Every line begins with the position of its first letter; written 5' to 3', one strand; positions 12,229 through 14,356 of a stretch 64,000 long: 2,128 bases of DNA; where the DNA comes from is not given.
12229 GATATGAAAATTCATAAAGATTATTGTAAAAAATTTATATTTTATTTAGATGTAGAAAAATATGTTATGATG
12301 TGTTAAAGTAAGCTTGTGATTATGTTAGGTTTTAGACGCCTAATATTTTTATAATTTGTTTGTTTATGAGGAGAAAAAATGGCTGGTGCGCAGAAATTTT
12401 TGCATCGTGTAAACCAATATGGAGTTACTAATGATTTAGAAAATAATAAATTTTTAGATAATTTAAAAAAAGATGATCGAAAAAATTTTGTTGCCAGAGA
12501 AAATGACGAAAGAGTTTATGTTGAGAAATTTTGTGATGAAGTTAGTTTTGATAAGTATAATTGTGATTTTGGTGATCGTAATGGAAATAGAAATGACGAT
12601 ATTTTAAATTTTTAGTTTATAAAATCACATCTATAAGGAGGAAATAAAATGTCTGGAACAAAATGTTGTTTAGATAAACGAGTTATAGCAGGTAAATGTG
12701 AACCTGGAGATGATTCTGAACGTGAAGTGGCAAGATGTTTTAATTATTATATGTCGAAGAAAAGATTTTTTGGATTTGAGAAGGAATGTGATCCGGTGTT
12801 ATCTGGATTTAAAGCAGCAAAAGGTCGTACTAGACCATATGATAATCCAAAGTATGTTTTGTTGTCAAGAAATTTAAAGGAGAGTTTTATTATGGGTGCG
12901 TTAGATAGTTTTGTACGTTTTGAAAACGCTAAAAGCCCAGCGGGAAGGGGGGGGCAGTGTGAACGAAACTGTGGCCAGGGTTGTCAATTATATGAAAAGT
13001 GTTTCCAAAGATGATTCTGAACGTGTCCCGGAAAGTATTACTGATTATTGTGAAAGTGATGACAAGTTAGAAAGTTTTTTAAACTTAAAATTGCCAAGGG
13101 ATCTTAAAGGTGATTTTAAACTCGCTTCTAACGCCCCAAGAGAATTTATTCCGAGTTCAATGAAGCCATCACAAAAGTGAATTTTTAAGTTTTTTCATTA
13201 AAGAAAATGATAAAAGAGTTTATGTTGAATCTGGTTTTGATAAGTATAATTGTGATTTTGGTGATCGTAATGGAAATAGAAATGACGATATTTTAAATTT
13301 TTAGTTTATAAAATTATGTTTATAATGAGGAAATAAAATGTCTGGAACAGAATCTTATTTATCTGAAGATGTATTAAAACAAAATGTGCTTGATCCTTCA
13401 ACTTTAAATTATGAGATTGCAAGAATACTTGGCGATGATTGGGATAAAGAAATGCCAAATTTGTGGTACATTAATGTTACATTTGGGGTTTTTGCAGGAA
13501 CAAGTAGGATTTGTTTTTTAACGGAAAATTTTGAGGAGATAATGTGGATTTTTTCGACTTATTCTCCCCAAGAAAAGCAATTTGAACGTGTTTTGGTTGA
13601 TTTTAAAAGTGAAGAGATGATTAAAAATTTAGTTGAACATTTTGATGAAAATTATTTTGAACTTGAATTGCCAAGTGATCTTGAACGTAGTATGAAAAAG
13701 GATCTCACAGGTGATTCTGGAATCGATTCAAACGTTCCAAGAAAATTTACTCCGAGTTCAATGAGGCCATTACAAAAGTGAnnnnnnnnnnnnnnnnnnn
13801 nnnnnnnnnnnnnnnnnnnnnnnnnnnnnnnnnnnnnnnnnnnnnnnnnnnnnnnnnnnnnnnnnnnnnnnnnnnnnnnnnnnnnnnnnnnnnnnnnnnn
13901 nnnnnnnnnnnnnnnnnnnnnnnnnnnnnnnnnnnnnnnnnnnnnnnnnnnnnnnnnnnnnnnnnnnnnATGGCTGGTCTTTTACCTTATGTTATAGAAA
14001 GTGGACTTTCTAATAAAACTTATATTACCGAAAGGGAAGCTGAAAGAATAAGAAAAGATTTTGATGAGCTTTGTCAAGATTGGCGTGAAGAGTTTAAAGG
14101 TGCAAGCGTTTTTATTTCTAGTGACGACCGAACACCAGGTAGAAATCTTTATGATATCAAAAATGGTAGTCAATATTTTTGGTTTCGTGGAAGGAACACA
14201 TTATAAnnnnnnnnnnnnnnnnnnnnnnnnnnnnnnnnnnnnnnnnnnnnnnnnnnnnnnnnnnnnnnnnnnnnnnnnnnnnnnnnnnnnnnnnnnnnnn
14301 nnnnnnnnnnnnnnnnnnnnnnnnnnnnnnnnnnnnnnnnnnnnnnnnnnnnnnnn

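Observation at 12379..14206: Duplicated small-gene cassette between mnmG and thrS: conserved 5' and 3' ends around unrelated gene bodies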

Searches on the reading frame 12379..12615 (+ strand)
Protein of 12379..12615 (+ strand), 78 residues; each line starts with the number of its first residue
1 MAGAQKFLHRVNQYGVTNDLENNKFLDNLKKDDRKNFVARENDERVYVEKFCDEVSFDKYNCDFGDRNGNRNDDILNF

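Call 6: search_protein_families(library=pfam, proteins=[window:12379-12615:+], max_evalue=1)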
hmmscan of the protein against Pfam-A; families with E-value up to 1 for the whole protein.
window:12379-12615:+ (78 aa): 1 family
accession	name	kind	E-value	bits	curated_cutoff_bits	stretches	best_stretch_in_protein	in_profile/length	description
PF10955.13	Fin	-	0.076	13.7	23.7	1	25-54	28-57/76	Anti-sigma-F factor Fin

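Call 9: list_cluster_members(proteins=[window:12379-12615:+, window:12649-13014:+, window:13338-13781:+, window:13970-14206:+, window:10362-12224:+, window:14723-16435:+])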
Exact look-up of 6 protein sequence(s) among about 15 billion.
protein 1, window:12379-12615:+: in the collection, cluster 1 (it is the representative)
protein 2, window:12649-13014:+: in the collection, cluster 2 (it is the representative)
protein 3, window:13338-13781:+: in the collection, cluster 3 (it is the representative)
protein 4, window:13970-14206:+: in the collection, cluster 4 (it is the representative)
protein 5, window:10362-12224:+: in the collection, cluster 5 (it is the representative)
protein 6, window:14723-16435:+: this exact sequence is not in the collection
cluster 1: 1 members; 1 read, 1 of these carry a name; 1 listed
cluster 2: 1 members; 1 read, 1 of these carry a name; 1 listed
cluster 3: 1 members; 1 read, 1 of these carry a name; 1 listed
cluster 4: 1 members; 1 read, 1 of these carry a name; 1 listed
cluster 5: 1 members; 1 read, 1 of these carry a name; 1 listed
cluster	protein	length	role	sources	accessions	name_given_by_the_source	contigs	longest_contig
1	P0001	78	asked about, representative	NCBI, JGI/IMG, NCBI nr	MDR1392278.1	MAG: hypothetical protein LBJ09_03715 [Clostridiales bacterium] | hypothetical protein | hypothetical protein [Clostridiales bacterium]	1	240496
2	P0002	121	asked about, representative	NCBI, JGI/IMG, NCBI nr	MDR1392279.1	MAG: hypothetical protein LBJ09_03720 [Clostridiales bacterium] | hypothetical protein | hypothetical protein [Clostridiales bacterium]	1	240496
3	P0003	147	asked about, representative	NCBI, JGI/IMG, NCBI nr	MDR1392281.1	MAG: hypothetical protein LBJ09_03730 [Clostridiales bacterium] | hypothetical protein | hypothetical protein [Clostridiales bacterium]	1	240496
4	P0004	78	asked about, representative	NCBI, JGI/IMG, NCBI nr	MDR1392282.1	MAG: hypothetical protein LBJ09_03735 [Clostridiales bacterium] | hypothetical protein | hypothetical protein [Clostridiales bacterium]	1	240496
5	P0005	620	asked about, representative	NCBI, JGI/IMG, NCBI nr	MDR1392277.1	MAG: tRNA uridine-5-carboxymethylaminomethyl(34) synthesis enzyme MnmG [Clostridiales ... | tRNA uridine 5-carboxymethylaminomethyl modification enzyme | tRNA uridine-5-carboxymethylaminomethyl(34) synthesis enzyme MnmG [Clostridiales ...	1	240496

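Call 11: find_homologous_proteins(query=P0003, max_evalue=10)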
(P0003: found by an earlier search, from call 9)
Query P0003 (147 aa): 1 proteins with E <= 10 among 5 candidates.
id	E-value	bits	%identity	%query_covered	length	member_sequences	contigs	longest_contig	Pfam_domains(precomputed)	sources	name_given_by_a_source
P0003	1.8e-93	328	100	100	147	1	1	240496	-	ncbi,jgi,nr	ncbi:MAG: hypothetical protein LBJ09_03730 [Clostridiales bacterium]|jgi:hypothetical protein|nr:hyp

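Call 16: find_homologous_proteins(query=P0001, max_evalue=10)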
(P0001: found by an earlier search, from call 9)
Query P0001 (78 aa): 1 proteins with E <= 10 among 2 candidates.
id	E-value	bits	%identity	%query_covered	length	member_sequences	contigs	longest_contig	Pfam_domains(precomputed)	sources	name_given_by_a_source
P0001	1.2e-44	167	100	100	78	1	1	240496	-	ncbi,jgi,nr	ncbi:MAG: hypothetical protein LBJ09_03715 [Clostridiales bacterium]|jgi:hypothetical protein|nr:hyp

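Call 17: find_homologous_proteins(query=P0004, max_evalue=10)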
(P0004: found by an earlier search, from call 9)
Query P0004 (78 aa): 1 proteins with E <= 10 among 1 candidates.
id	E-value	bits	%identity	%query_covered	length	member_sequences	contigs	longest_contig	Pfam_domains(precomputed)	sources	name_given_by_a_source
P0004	1.1e-46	174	100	100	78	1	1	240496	-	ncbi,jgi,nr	ncbi:MAG: hypothetical protein LBJ09_03735 [Clostridiales bacterium]|jgi:hypothetical protein|nr:hyp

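Call 21: find_related_loci(query=P0005, collection=genome_contigs, flank=6000)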
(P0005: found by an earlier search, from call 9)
Query P0005 (620 aa) in genome_contigs; peptide patterns used: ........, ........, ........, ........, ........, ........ (x = any residue, [..] = any of these).
65 stretches matched a pattern; 5 encode a relative of the query (tblastn E <= 1e-3); 5 distinct loci.
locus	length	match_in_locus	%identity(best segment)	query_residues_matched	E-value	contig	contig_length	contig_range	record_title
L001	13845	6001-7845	54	3-618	0e+0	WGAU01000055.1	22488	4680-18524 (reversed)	MAG: Aquificota bacterium isolate S143_74 k151_248952, whole genome shotgun sequence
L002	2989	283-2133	52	1-618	0e+0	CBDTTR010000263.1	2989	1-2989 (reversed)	MAG TPA_asm: uncultured bacterium isolate SRR7614714_binner13_Refined_37 genome assembly, contig: ERZ23877832.24237, who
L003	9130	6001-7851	52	1-618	0e+0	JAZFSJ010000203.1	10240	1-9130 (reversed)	MAG: Thermodesulfobacteriota bacterium isolate BS1bin.6 BS1bin.6_203, whole genome shotgun sequence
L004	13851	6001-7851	49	3-618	0e+0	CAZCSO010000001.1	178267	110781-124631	MAG TPA_asm: uncultured Candidatus Izemoplasmatales bacterium isolate binchicken_co27_434 genome assembly, contig: NODE_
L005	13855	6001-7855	49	1-620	1e-155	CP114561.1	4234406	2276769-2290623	MAG: Candidatus Manganitrophus sp. isolate GAC4 chromosome, complete genome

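Call 24: search_protein_families(library=phrogs, proteins=[P0001, P0003, P0004], max_evalue=1)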
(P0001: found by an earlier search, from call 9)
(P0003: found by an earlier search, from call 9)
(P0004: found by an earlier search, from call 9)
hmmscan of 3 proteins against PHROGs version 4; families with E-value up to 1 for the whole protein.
P0001 (78 aa): 3 families
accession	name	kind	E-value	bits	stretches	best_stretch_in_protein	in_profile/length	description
phrog_20178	-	unknown function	0.0061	17.7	1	5-47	16-58/77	-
phrog_27597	-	unknown function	0.04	15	1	13-54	22-63/75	-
phrog_27021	-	unknown function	0.062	13.8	1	4-49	14-59/223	-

P0003 (147 aa): 2 families
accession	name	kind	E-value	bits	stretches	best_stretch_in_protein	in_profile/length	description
phrog_33781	-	unknown function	0.033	14.7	1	48-104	44-98/255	-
phrog_26297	-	unknown function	0.23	12.9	1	46-102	23-82/93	-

P0004 (78 aa): 0 families

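Call 25: search_protein_families(library=padloc, proteins=[P0001, P0003, P0004], max_evalue=1)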
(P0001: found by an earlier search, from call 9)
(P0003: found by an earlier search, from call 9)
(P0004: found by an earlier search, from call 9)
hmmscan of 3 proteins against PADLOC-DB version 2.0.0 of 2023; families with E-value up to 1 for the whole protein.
P0001 (78 aa): 0 families

P0003 (147 aa): 0 families

P0004 (78 aa): 0 families

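Call 26: search_protein_families(library=ncbifam, proteins=[P0001, P0003, P0004], max_evalue=1)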
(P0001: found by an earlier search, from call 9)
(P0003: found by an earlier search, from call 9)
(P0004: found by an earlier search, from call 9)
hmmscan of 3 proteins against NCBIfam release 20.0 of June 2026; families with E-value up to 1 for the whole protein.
P0001 (78 aa): 2 families
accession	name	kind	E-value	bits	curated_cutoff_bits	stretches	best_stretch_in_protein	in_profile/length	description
TIGR02802.1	Pal_lipo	equivalog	0.008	16.3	125.35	1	32-76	20-64/104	peptidoglycan-associated lipoprotein Pal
NF053765.1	AntSigFFinGp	equivalog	0.04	14.3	95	1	22-54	25-57/76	anti-sigma-F factor Fin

P0003 (147 aa): 0 families

P0004 (78 aa): 0 families

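Call 27: search_protein_representatives(protein=P0003)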
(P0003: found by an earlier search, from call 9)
Query: 147 residues. Proteins with E-value up to 0.001 (for the whole library): 1; up to 1e-10: 1; up to 1e-30: 1. The best 1 are listed.
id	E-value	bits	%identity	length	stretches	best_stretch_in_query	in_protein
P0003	5.7e-94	327.8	100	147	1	1-147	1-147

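Call 31: predict_structure(protein=P0003)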
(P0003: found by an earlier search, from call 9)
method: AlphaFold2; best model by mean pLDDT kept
length: 147 residues; sequences in the alignment: 1
mean_pLDDT: 38.4   pTM: 0.30
mean pLDDT of the five models: 38.4, 37.8, 37.8, 37.4, 32.5
residues with pLDDT >= 90: 0; 70-90: 1; 50-70: 22; < 50: 124
segments of 3 or more residues with pLDDT < 50: 1-19, 45-147
pLDDT, mean of each block of 10 residues (from residue 1): 26 36 54 61 45 41 42 39 37 39 31 30 27 30 40
secondary structure, 60 per line:
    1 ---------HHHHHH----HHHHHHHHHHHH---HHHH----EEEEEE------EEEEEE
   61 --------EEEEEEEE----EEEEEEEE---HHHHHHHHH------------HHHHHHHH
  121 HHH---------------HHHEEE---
elements in order: H10-15 H20-31 H35-38 E43-48 E55-60 E69-76 E81-88 H92-100 H113-123 E142-144

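Call 50: search_solved_structures(query=P0003, max_evalue=10)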
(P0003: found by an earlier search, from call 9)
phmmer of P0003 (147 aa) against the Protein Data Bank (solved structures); distinct sequences matched with E-value up to 10: 6.
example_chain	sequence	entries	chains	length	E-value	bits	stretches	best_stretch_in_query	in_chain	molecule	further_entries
9w5x_A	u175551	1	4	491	0.14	15.2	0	69-110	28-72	Nicotinamide phosphoribosyltransferase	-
9w5w_A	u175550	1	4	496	0.16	15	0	69-110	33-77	Nicotinamide phosphoribosyltransferase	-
6lk8_S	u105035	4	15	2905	0.27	14.3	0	57-110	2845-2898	Nup358 complex, clamps | Nup358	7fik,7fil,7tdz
7vop_V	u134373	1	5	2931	0.28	14.3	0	57-110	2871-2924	Nup358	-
1ne2_A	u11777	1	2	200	0.45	13.6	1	41-84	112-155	hypothetical protein ta1320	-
7r5j_00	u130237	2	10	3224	0.82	12.7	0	67-106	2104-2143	E3 SUMO-protein ligase RanBP2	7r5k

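Call 52: search_solved_structures(query=P0001, max_evalue=10)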
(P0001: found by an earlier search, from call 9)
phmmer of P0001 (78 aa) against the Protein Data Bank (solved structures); distinct sequences matched with E-value up to 10: 0.

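Call 53: search_solved_structures(query=P0004, max_evalue=10)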
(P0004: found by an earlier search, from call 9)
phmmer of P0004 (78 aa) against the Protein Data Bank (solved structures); distinct sequences matched with E-value up to 10: 5.
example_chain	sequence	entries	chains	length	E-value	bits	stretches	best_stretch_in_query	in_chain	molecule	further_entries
7yuk_A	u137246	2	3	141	0.085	16.4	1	7-61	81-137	Protein BANP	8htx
2vc9_A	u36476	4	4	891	0.42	14.2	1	16-70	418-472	ALPHA-N-ACETYLGLUCOSAMINIDASE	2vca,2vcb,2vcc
4a4a_A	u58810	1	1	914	0.43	14.1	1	16-70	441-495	ALPHA-N-ACETYLGLUCOSAMINIDASE FAMILY PROTEIN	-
7mfk_A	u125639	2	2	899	0.43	14.1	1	16-70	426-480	Alpha-N-acetylglucosaminidase family protein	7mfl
9t0h_B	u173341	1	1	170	1.2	12.7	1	4-39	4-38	Neuronal calcium sensor 1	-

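Call 56: find_encoding_contigs(protein=P0003, flank=3000)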
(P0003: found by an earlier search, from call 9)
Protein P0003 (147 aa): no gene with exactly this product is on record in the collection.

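Call 65: find_encoding_contigs(protein=P0005, flank=10000)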
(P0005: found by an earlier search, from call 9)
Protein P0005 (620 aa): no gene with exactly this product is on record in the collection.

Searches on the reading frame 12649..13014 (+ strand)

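Call 6: search_protein_families(library=pfam, proteins=[window:12649-13014:+], max_evalue=1)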
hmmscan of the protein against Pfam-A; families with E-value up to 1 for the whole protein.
window:12649-13014:+ (121 aa): 0 families

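Call 24: search_protein_families(library=phrogs, proteins=[P0001, P0003, P0004], max_evalue=1)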
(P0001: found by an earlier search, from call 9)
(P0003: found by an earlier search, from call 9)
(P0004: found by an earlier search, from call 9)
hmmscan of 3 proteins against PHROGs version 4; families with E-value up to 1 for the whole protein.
P0001 (78 aa): 3 families
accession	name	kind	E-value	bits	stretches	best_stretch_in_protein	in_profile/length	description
phrog_20178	-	unknown function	0.0061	17.7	1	5-47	16-58/77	-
phrog_27597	-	unknown function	0.04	15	1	13-54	22-63/75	-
phrog_27021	-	unknown function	0.062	13.8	1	4-49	14-59/223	-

P0003 (147 aa): 2 families
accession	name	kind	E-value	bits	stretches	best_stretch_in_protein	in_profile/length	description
phrog_33781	-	unknown function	0.033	14.7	1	48-104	44-98/255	-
phrog_26297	-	unknown function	0.23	12.9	1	46-102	23-82/93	-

P0004 (78 aa): 0 families

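Call 25: search_protein_families(library=padloc, proteins=[P0001, P0003, P0004], max_evalue=1)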
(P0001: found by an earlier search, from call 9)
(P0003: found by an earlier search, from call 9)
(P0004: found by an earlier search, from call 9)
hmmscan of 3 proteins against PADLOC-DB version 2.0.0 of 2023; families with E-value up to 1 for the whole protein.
P0001 (78 aa): 0 families

P0003 (147 aa): 0 families

P0004 (78 aa): 0 families

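Call 26: search_protein_families(library=ncbifam, proteins=[P0001, P0003, P0004], max_evalue=1)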
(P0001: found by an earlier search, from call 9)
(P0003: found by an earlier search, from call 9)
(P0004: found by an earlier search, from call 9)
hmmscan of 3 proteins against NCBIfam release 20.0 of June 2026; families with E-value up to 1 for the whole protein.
P0001 (78 aa): 2 families
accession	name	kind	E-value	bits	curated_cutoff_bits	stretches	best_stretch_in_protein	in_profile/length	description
TIGR02802.1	Pal_lipo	equivalog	0.008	16.3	125.35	1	32-76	20-64/104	peptidoglycan-associated lipoprotein Pal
NF053765.1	AntSigFFinGp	equivalog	0.04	14.3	95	1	22-54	25-57/76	anti-sigma-F factor Fin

P0003 (147 aa): 0 families

P0004 (78 aa): 0 families

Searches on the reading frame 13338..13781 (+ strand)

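Call 6: search_protein_families(library=pfam, proteins=[window:13338-13781:+], max_evalue=1)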
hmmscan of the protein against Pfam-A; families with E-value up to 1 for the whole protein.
window:13338-13781:+ (147 aa): 0 families

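Call 24: search_protein_families(library=phrogs, proteins=[P0001, P0003, P0004], max_evalue=1)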
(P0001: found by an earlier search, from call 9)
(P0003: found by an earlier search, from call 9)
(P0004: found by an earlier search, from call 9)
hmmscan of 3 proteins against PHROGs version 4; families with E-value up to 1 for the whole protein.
P0001 (78 aa): 3 families
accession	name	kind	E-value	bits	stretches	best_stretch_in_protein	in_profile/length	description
phrog_20178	-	unknown function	0.0061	17.7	1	5-47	16-58/77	-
phrog_27597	-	unknown function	0.04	15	1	13-54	22-63/75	-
phrog_27021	-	unknown function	0.062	13.8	1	4-49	14-59/223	-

P0003 (147 aa): 2 families
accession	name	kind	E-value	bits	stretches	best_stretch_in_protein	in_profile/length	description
phrog_33781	-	unknown function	0.033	14.7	1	48-104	44-98/255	-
phrog_26297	-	unknown function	0.23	12.9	1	46-102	23-82/93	-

P0004 (78 aa): 0 families

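Call 25: search_protein_families(library=padloc, proteins=[P0001, P0003, P0004], max_evalue=1)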
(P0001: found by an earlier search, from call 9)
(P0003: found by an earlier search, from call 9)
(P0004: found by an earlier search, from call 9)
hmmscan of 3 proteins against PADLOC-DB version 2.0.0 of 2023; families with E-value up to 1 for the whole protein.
P0001 (78 aa): 0 families

P0003 (147 aa): 0 families

P0004 (78 aa): 0 families

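Call 26: search_protein_families(library=ncbifam, proteins=[P0001, P0003, P0004], max_evalue=1)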
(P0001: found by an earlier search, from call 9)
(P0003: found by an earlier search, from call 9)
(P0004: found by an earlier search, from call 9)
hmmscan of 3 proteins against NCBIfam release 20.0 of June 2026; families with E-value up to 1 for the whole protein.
P0001 (78 aa): 2 families
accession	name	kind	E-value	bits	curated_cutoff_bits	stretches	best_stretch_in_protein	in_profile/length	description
TIGR02802.1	Pal_lipo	equivalog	0.008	16.3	125.35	1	32-76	20-64/104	peptidoglycan-associated lipoprotein Pal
NF053765.1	AntSigFFinGp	equivalog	0.04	14.3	95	1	22-54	25-57/76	anti-sigma-F factor Fin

P0003 (147 aa): 0 families

P0004 (78 aa): 0 families

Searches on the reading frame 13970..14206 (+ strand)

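Call 6: search_protein_families(library=pfam, proteins=[window:13970-14206:+], max_evalue=1)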
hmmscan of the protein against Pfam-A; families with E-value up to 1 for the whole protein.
window:13970-14206:+ (78 aa): 1 family
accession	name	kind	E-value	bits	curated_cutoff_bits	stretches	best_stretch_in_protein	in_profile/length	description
PF01373.23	Glyco_hydro_14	-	0.083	12.3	27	1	6-48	104-146/402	Glycosyl hydrolase family 14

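Call 24: search_protein_families(library=phrogs, proteins=[P0001, P0003, P0004], max_evalue=1)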
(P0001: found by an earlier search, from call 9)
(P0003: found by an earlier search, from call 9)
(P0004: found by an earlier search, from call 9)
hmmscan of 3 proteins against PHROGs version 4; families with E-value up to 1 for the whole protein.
P0001 (78 aa): 3 families
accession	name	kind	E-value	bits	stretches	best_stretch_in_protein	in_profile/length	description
phrog_20178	-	unknown function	0.0061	17.7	1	5-47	16-58/77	-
phrog_27597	-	unknown function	0.04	15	1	13-54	22-63/75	-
phrog_27021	-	unknown function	0.062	13.8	1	4-49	14-59/223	-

P0003 (147 aa): 2 families
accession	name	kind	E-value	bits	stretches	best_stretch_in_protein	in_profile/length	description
phrog_33781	-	unknown function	0.033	14.7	1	48-104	44-98/255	-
phrog_26297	-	unknown function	0.23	12.9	1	46-102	23-82/93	-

P0004 (78 aa): 0 families

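Call 25: search_protein_families(library=padloc, proteins=[P0001, P0003, P0004], max_evalue=1)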
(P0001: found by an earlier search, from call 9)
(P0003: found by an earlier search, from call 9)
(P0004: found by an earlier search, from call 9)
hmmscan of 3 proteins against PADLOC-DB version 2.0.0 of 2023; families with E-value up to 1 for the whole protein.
P0001 (78 aa): 0 families

P0003 (147 aa): 0 families

P0004 (78 aa): 0 families

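Call 26: search_protein_families(library=ncbifam, proteins=[P0001, P0003, P0004], max_evalue=1)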
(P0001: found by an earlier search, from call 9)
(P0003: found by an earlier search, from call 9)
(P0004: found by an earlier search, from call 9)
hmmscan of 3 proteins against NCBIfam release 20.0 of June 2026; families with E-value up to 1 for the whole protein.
P0001 (78 aa): 2 families
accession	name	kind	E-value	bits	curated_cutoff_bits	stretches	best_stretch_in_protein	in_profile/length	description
TIGR02802.1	Pal_lipo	equivalog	0.008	16.3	125.35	1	32-76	20-64/104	peptidoglycan-associated lipoprotein Pal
NF053765.1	AntSigFFinGp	equivalog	0.04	14.3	95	1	22-54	25-57/76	anti-sigma-F factor Fin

P0003 (147 aa): 0 families

P0004 (78 aa): 0 families
